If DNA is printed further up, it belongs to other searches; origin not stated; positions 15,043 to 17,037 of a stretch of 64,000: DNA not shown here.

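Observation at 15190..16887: YmdB-like metallophosphoesterase and FolD are encoded as one uninterrupted reading frame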

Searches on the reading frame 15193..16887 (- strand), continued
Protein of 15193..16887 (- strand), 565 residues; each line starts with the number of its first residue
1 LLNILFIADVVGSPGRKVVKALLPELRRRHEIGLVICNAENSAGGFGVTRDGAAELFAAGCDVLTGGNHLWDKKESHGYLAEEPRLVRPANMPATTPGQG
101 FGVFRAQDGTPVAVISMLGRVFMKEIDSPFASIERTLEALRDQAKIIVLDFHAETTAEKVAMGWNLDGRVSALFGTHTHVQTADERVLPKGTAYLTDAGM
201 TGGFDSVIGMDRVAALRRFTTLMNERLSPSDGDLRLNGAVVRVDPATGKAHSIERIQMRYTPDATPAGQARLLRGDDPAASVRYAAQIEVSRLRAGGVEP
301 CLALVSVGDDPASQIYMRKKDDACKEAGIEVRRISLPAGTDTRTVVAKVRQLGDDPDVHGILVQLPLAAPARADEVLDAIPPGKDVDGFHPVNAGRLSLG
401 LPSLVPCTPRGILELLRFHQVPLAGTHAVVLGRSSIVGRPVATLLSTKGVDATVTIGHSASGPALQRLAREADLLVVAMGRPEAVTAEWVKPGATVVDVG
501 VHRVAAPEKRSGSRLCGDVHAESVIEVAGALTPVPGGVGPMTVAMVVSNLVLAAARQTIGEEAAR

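Call 10: find_related_loci(query=A1, collection=genome_contigs, flank=6000)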
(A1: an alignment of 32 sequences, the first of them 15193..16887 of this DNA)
Query A1 (565 aa) in genome_contigs; peptide patterns used: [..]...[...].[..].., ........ (x = any residue, [..] = any of these).
599 stretches matched a pattern (row limit reached: there are more); 573 encode a relative of the query (tblastn E <= 1e-3); the best 80 are kept; 80 distinct loci.
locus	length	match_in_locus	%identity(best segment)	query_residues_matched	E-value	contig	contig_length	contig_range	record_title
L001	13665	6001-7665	70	1-557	0e+0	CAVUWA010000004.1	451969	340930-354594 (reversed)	MAG: Candidatus Eisenbacteria bacterium isolate MFD05684.bin.1.290 genome assembly, contig: contig_46984, whole genome s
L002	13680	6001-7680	72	1-560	0e+0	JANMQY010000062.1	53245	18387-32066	MAG: Candidatus Eisenbacteria bacterium isolate OTE_51_metabat_109 OTE_51_k141_4833519, whole genome shotgun sequence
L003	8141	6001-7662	70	1-557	0e+0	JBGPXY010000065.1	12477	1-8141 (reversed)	MAG: Candidatus Eisenbacteria bacterium isolate OBJ1_062018_090_26 k141_1729630_length_12477_cov_14.1250, whole genome s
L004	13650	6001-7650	71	1-552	0e+0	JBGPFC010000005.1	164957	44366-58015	MAG: Candidatus Eisenbacteria bacterium isolate OBJ_0618_7090110_76 k141_10916314_length_164957_cov_28.3210, whole genom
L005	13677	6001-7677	70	1-560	0e+0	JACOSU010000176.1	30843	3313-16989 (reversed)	MAG: Candidatus Eisenbacteria bacterium isolate NC_groundwater_26_Pr7_B-0.1um_68_11 FFV18_Bp1_scaffold_682443, whole gen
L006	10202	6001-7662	70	1-554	0e+0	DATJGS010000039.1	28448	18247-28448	MAG TPA_asm: Candidatus Saccharimonadaceae bacterium isolate SMAG_U15492 k141_8094733, whole genome shotgun sequence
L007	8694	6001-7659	69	3-557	0e+0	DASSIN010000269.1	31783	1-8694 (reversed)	MAG TPA_asm: Candidatus Eisenbacteria bacterium isolate SMAG_U1088 k141_1485985, whole genome shotgun sequence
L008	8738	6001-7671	68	3-558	0e+0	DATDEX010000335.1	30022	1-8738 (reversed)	MAG TPA_asm: Candidatus Eisenbacteria bacterium isolate SMAG_U211 k141_1506628, whole genome shotgun sequence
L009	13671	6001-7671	69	1-560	0e+0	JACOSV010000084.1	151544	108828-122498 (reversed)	MAG: Candidatus Eisenbacteria bacterium isolate NC_groundwater_27_Pr7_B-0.1um_72_14 FFV18_Bp1_scaffold_830137, whole gen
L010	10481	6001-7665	66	1-557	0e+0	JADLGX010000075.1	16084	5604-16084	MAG: Candidatus Eisenbacteria bacterium isolate SJ457 c_000000097835, whole genome shotgun sequence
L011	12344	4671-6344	68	2-557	0e+0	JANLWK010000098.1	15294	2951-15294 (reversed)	MAG: Candidatus Eisenbacteria bacterium isolate OTE_20_metabat_388 OTE_20_k141_3811566, whole genome shotgun sequence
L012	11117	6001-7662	68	1-557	0e+0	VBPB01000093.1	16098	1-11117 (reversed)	MAG: Candidatus Eisenbacteria bacterium isolate WS_11 14_1009_16_40cm_scaffold_17768, whole genome shotgun sequence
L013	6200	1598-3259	67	1-555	0e+0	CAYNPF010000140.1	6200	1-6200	MAG TPA_asm: uncultured bacterium isolate SRP089250_co1_36 genome assembly, contig: NODE_24202_length_6200_cov_4.435801,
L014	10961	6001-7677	66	3-558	0e+0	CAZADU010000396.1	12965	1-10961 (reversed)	MAG TPA_asm: uncultured bacterium isolate binchicken_co165_69 genome assembly, contig: k141_2014786, whole genome shotgu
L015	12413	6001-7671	67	3-558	0e+0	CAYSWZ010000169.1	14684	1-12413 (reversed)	MAG TPA_asm: uncultured bacterium isolate binchicken_co279_112 genome assembly, contig: k141_2064394, whole genome shotg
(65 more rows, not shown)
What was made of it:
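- Tried and rejected: Wider fusion across the other phyla: call 10 at first seemed to show fusions in Calditrichota, Ignavibacteriota, Bacteroidota and others, with query residues 2-555 matched.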

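Call 17: search_protein_representatives(protein=window:15193-16887:-)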
Query: 565 residues. Proteins with E-value up to 0.001 (for the whole library): 29004; up to 1e-10: 16863; up to 1e-30: 4722. The best 150 are listed.
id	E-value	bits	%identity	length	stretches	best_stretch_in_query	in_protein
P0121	3.9e-230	781.4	65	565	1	2-557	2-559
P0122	9.7e-99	347.8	52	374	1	180-560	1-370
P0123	8.1e-90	318.3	65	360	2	200-385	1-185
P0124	6.8e-85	302.1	69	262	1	2-199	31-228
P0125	1.6e-84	300.9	69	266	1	264-478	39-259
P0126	7.6e-80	285.4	48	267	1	1-263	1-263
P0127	5.5e-79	282.6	52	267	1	3-260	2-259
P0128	3.5e-78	279.9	48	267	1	2-258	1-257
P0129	1.1e-76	275.0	47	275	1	2-259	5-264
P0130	1.1e-76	274.9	48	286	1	2-282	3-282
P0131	1.4e-76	274.6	51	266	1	2-257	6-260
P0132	2.6e-76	273.8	51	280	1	2-259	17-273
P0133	2.0e-74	267.5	49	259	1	3-257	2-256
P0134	6.8e-74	265.8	48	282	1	271-557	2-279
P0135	8.3e-74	265.5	60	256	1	307-555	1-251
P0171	4.7e-68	246.5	46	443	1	252-557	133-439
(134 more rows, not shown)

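Call 28: find_encoding_contigs(protein=P0122, flank=6000, max_places=3)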
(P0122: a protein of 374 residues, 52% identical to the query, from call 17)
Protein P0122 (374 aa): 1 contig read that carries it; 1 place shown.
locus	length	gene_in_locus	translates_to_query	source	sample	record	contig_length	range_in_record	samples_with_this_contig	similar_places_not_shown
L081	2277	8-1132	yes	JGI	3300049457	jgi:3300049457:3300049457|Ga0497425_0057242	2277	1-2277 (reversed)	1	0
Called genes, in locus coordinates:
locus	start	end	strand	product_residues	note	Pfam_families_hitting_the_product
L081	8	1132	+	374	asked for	PF13277:YmdB, PF00763:THF_DHG_CYH, PF02882:THF_DHG_CYH_C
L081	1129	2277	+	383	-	?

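Call 29: find_encoding_contigs(protein=P0127, flank=4000, max_places=2)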
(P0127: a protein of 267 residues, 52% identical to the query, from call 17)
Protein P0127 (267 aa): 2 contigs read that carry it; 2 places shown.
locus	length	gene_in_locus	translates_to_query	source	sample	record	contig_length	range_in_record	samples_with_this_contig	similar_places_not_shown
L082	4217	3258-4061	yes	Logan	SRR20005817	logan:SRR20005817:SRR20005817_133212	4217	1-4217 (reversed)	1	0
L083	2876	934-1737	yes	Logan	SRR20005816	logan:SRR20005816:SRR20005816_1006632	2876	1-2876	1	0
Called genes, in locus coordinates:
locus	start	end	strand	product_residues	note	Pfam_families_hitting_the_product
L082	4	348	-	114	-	-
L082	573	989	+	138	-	PF05164:ZapA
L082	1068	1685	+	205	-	PF01812:5-FTHF_cyc-lig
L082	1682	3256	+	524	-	PF12072:RNase_Y_N, PF00013:KH_1, PF01966:HD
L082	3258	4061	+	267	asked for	PF00149:Metallophos, PF13277:YmdB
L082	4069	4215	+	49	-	?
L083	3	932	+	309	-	?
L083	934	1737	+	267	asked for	PF00149:Metallophos, PF13277:YmdB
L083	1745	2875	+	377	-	?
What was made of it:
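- Another folate gene (5-formyl-THF cyclo-ligase) lies next to rny-ymdB in L082 (call 29).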

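Call 30: find_encoding_contigs(protein=P0126, flank=4000, max_places=2)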
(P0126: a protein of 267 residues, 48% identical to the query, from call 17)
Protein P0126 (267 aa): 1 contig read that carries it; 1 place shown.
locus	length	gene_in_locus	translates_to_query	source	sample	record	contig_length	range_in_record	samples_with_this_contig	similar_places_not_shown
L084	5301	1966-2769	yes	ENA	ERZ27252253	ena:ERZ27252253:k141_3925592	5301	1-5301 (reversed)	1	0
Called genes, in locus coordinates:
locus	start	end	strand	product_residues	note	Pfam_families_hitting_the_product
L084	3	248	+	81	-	?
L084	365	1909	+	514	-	PF12072:RNase_Y_N, PF00013:KH_1 (weak), PF08668:HDOD (faint), PF01966:HD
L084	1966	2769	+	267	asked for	PF00149:Metallophos, PF13277:YmdB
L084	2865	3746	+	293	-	PF18911:PKD_4, PF00801:PKD (weak)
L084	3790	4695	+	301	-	PF01040:UbiA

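Call 31: find_encoding_contigs(protein=P0131, flank=4000, max_places=2)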
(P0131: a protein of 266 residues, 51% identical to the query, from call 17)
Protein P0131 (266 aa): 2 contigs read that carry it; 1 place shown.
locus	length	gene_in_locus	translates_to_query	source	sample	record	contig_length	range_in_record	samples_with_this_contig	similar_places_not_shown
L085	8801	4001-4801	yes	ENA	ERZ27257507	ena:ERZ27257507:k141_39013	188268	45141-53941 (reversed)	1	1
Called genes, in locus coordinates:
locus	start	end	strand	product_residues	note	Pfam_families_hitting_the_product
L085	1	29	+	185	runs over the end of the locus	PF01066:CDP-OH_P_transf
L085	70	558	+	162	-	PF02464:CinA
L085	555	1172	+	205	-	PF02834:LigT_PEase, PF13563:2_5_RNA_ligase2, PF02834:LigT_PEase (weak)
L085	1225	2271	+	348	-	PF00154:RecA_N, PF08423:Rad51, PF06745:ATPase (faint), PF27531:MT3502_N (weak), PF21096:RecA_C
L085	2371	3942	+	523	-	PF12072:RNase_Y_N, PF00013:KH_1 (weak), PF01966:HD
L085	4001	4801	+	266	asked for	PF00149:Metallophos, PF13277:YmdB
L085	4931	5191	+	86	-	PF04232:SpoVS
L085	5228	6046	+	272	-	PF02811:PHP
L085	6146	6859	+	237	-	PF05708:Peptidase_C92 (faint), PF04970:LRAT (faint), PF00877:NLPC_P60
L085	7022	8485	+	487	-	PF00478:IMPDH, PF00571:CBS, PF03060:NMO, PF01070:FMN_dh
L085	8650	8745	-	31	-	PF08984:DUF1858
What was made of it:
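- The closest unfused YmdB representatives are followed by a PKD-domain gene or by spoVS (calls 30, 31).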

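Call 33: predict_structure(alignment_id=A1)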
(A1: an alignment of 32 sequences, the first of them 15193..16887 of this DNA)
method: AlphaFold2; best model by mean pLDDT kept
length: 565 residues; sequences in the alignment: 32
mean_pLDDT: 83.5   pTM: 0.55
mean pLDDT of the five models: 83.5, 80.2, 77.2, 76.6, 72.3
residues with pLDDT >= 90: 241; 70-90: 236; 50-70: 61; < 50: 27
segments of 3 or more residues with pLDDT < 50: 42-45, 201-209, 223-226, 264-267, 561-565
pLDDT, mean of each block of 10 residues (from residue 1): 91 78 89 91 56 86 80 63 86 81 94 92 77 93 94 84 93 80 76 85 46 57 51 76 96 86 57 84 85 90 87 78 93 91 95 95 86 89 91 85 90 89 89 87 89 87 86 93 92 91 85 88 89 80 94 81 41
secondary structure, 60 per line:
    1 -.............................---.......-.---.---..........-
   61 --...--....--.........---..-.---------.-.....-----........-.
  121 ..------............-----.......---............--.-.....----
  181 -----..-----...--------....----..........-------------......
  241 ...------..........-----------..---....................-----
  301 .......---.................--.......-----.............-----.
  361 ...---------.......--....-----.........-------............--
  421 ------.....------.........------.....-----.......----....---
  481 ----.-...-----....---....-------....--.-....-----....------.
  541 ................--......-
elements in order: E2-11 H12-30 E34-40 H50-59 E63-65 H68-71 H74-82 E101-105 E111-118 H129-140 E146-152 H156-166 E172-176 E193-195 H204-207 H212-221 E235-243 E250-259 H276-295 E301-307 H311-327 E330-336 H342-354 E360-363 H373-379 H391-399 H407-418 E427-431 H438-446 E453-457 H463-469 E474-477 E495-498 E502-505 E513-516 H521-524 E530-533 H540-556 H559-564
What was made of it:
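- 16078..16119 (-): Interdomain linker (aa 257-270, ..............), including the non-conserved in-frame ATG (Met258) at 16116..16114. Call 33: pLDDT below 50 at residues 264-267.
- The AlphaFold2 model has two confident domains, a low-confidence linker, and pTM 0.55 against mean pLDDT 83.5 (call 33). The linker is exposed and predicted disordered (call 33), so it would be accessible to proteases. The variable, featureless linker and the low pTM suggest no fixed interdomain interface (call 33).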

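Call 34: search_solved_structures(query=window:15193-16887:-, max_evalue=1e-20)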
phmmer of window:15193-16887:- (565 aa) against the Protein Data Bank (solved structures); distinct sequences matched with E-value up to 1e-20: 30.
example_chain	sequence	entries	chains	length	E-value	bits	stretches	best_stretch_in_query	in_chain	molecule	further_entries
4b2o_A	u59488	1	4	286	4e-75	256.6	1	3-258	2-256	YMDB PHOSPHODIESTERASE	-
8wfc_A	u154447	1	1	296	2.8e-70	240.6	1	286-554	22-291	Bifunctional protein FolD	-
1a4i_A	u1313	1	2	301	3e-64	220.7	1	270-556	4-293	METHYLENETETRAHYDROFOLATE DEHYDROGENASE / METHENYLTETRAHYDROFOLATE CYCLOHYDROLASE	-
1dia_A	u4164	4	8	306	3.2e-64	220.6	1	270-556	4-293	METHYLENETETRAHYDROFOLATE DEHYDROGENASE/CYCLOHYDROLASE | METHYLENETETRAHYDROFOLATE DEHYDROGENASE / CYCLOHYDROLASE | Methylenetetrahydrofolate dehydrogenase cycl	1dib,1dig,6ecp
6ecq_A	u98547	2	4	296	3.2e-64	220.6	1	270-556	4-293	METHYLENETETRAHYDROFOLATE DEHYDROGENASE CYCLOHYDROLASE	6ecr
9isl_A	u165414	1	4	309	3.3e-64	220.6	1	270-556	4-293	C-1-tetrahydrofolate synthase, cytoplasmic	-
9ise_A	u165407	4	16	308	3.8e-64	220.3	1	270-556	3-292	C-1-tetrahydrofolate synthase, cytoplasmic, N-terminally processed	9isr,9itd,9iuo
6v6y_A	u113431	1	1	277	5.5e-64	219.8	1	272-554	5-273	Bifunctional protein FolD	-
3p2o_A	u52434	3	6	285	4e-63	217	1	273-555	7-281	Bifunctional protein folD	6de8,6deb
5nhs_A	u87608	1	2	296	9.8e-63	215.7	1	270-554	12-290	Bifunctional protein FolD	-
5zf1_A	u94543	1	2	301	1.8e-62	214.8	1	270-557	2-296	5,10-methylenetetrahydrofolate dehydrogenase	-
1t70_A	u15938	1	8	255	1.5e-61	211.7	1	3-256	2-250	Phosphatase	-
4a5o_A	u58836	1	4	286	1.8e-61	211.5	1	270-554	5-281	BIFUNCTIONAL PROTEIN FOLD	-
5o22_A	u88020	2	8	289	8.5e-61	209.3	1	268-554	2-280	Bifunctional protein FolD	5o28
1b0a_A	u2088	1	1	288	2.5e-60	207.8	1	270-554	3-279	PROTEIN (FOLD BIFUNCTIONAL PROTEIN)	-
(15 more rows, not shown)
